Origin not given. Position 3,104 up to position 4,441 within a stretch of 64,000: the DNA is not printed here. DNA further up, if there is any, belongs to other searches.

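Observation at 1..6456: Five-gene operon with a cytoplasmic subtilase: candidate undescribed protease-activated system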

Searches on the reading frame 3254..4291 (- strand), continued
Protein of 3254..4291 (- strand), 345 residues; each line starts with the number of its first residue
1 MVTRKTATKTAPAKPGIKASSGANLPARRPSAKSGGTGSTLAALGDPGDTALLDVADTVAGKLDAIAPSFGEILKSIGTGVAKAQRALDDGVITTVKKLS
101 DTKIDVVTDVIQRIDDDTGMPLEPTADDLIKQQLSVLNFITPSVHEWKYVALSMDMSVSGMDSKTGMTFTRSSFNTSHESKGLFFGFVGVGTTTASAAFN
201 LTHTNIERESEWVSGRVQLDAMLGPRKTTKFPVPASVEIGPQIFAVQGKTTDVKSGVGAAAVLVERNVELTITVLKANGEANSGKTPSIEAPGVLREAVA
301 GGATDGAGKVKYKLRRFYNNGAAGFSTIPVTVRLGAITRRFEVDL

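Call 67: find_encoding_contigs(protein=P0019, flank=10000, max_places=1)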
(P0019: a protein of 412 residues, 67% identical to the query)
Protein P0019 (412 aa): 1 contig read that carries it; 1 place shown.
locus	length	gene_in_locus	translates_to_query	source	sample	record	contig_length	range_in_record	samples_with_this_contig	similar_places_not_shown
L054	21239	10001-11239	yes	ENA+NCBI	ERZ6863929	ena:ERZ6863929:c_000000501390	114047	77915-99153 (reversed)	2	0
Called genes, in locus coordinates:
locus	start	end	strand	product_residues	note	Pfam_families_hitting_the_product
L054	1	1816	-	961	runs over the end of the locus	PF00593:TonB_dep_Rec_b-barrel (faint)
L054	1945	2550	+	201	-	PF00160:Pro_isomerase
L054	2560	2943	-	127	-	PF00903:Glyoxalase (faint)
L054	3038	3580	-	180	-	PF07386:DUF1499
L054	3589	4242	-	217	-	PF01066:CDP-OH_P_transf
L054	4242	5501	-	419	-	PF01773:Nucleos_tra2_N, PF07670:Gate, PF07662:Nucleos_tra2_C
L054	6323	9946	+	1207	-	PF05378:Hydant_A_N, PF01968:Hydantoinase_A, PF02538:Hydantoinase_B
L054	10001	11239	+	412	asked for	-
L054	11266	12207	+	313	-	-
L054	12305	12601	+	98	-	-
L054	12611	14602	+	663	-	PF25174:Beta-prop_THOC3 (weak), PF24807:WD40_CDC20-Fz (weak), PF25175:Beta-prop_WDR5 (weak), PF25174:Beta-prop_THOC3, PF25175:Beta-prop_WDR5, PF24814:WD40_Prp19, PF24817:WD40_WDHD1_1st (weak), PF14229:DUF4332, +10 more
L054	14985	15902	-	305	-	PF00126:HTH_1, PF03466:LysR_substrate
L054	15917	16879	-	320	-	PF07992:Pyr_redox_2, PF13738:Pyr_redox_3, PF00070:Pyr_redox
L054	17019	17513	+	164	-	PF13404:HTH_AsnC-type, PF13412:HTH_24, PF01037:AsnC_trans_reg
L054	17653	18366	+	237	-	PF00849:PseudoU_synth_2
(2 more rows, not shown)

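Call 71: search_protein_families(library=padloc, alignment_id=A6, max_evalue=0.00001)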
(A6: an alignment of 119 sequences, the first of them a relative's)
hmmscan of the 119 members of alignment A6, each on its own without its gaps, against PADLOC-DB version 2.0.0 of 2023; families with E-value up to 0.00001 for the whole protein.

A. member 1, L010:1695-3890:- (731 aa): 0 families

B. families by the number of members that match (of 119 scanned): 20 families
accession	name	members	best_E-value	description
PDLC01995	RtcR_PspF2--CARF_AAA_HTH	2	7.4e-115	-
PDLC01993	RtcR--CARF_AAA_HTH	2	4.2e-56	-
PDLC01994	RtcR_PspF1--CARF_AAA_HTH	2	3.4e-55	-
PDLC04135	mad3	2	7.7e-26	mads_3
PDLC04030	PD-T4-2_B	2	3.5e-11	-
PDLC04140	mad8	2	9.3e-10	mads_8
PDLC02980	AriA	2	2.1e-07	-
PDLC05061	PDC-S65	1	4.8e-127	-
PDLC05060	PDC-S65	1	6.2e-74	-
PDLC02419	Aga_SIR2-PNTD1-PNTD2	1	2e-25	Class I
PDLC02401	Aga_SIR2-PNTD1-PNTD2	1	7.4e-21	Class I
PDLC02420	Aga_SIR2-PNTD1-PNTD2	1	6.6e-18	Class I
PDLC02384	pAgo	1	1.7e-16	-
PDLC02402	Aga_SIR2-PNTD1-PNTD2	1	7.5e-11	Class I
PDLC01438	Csa3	1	2.3e-09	"CAS-I,CAS-II,CAS-III,CAS-IV,CAS-V,CAS-VI; associated_signaling"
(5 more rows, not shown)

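Call 72: search_protein_families(library=pfam, alignment_id=A6, max_evalue=0.00001)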
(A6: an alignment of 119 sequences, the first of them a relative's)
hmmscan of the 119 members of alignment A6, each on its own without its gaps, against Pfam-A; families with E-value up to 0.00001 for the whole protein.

A. member 1, L010:1695-3890:- (731 aa): 4 families
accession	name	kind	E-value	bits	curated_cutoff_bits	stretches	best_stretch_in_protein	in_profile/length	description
PF00563.25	EAL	-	4.1e-72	242.8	31.3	1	466-700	3-236/236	EAL domain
PF00990.26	GGDEF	-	4.3e-33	114.8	23.8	1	277-444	1-160/161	Diguanylate cyclase, GGDEF domain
PF00072.30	Response_reg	-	1.3e-26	93.3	30.2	1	21-131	2-110/111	Response regulator receiver domain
PF08447.18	PAS_3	-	3.5e-07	30.8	25.6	1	173-259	3-88/89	PAS fold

B. families by the number of members that match (of 119 scanned): 144 families (the first 25 are shown)
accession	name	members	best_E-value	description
PF17831.6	PDH_E1_M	4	1.7e-80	Pyruvate dehydrogenase E1 component middle domain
PF01145.31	Band_7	4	1.4e-27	SPFH domain / Band 7 family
PF22613.1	Transketolase_C_1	4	1e-20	Transketolase-like TK C-terminal domain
PF00456.26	Transketolase_N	4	5e-15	Transketolase, thiamine diphosphate binding domain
PF07589.16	PEP-CTERM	4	2.7e-09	PEP-CTERM motif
PF13660.11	DUF4147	3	2.2e-84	Domain of unknown function (DUF4147)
PF20434.5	BD-FAE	3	5.1e-48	BD-FAE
PF07690.21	MFS_1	3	3.6e-42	Major Facilitator Superfamily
PF05161.18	MOFRL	3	1.6e-32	MOFRL family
PF00294.29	PfkB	3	3.5e-31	pfkB family carbohydrate kinase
PF02518.31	HATPase_c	3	3.2e-30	Histidine kinase-, DNA gyrase B-, and HSP90-like ATPase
PF13620.12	CarboxypepD_reg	3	1.4e-28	Carboxypeptidase regulatory-like domain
PF07859.19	Abhydrolase_3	3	1.6e-18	alpha/beta hydrolase fold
PF00326.27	Peptidase_S9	3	1.2e-09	Prolyl oligopeptidase family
PF12146.15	Hydrolase_4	3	2.1e-08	Serine aminopeptidase, S33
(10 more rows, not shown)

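Call 86: search_dna_similar(query=window:3254-4291:-, collection=plasmids, mode=protein, max_evalue=0.001)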
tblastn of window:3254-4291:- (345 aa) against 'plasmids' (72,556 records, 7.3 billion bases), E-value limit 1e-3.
No match.

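Call 87: search_dna_similar(query=window:3254-4291:-, collection=phages, mode=protein, max_evalue=0.001)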
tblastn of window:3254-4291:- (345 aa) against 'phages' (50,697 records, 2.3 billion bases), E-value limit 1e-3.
No match.

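Call 88: find_related_loci(query=A1, collection=viral_contigs, flank=8000)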
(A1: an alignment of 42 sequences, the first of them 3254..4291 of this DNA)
Query A1 (345 aa) in viral_contigs; peptide patterns used: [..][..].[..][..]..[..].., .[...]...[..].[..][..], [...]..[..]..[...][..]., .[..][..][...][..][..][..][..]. (x = any residue, [..] = any of these).
29 stretches matched a pattern, but none encodes a relative of the query by tblastn (E <= 1e-3).
